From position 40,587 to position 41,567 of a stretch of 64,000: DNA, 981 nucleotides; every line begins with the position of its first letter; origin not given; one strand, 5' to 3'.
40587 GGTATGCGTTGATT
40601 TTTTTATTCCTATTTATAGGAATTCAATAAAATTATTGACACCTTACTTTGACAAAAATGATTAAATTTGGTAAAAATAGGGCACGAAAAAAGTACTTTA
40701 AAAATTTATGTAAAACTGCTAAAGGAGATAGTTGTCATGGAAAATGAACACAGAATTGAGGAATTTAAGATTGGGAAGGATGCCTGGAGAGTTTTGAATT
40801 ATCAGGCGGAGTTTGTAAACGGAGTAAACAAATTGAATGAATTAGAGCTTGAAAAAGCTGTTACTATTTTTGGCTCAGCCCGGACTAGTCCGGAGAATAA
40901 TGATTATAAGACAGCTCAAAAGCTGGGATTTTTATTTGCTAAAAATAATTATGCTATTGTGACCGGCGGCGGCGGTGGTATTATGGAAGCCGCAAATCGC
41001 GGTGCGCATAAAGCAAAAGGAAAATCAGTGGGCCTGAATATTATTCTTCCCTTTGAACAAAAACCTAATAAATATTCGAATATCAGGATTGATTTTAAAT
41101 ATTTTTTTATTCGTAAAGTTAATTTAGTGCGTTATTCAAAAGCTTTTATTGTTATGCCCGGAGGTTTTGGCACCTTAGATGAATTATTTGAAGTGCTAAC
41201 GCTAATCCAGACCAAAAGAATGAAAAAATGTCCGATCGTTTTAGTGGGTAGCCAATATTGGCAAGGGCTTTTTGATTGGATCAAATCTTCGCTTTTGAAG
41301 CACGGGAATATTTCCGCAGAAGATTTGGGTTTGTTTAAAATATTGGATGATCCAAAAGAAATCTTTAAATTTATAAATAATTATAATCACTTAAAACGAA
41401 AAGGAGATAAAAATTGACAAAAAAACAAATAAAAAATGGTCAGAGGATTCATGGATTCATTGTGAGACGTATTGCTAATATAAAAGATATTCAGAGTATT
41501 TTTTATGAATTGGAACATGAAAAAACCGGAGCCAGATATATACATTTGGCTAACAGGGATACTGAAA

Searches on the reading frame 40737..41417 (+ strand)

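Call 49: search_protein_families(library=pfam, proteins=[window:40737-41417:+], max_evalue=0.00001)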
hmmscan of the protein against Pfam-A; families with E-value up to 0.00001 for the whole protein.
window:40737-41417:+ (226 aa): 2 families
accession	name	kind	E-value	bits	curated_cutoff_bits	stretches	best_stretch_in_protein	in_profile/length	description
PF03641.19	Lysine_decarbox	-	6.3e-37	127.1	27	1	83-211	1-129/131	Possible lysine decarboxylase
PF18306.6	LDcluster4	-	3.5e-19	69.4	26.3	1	41-152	3-112/151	SLOG cluster4 family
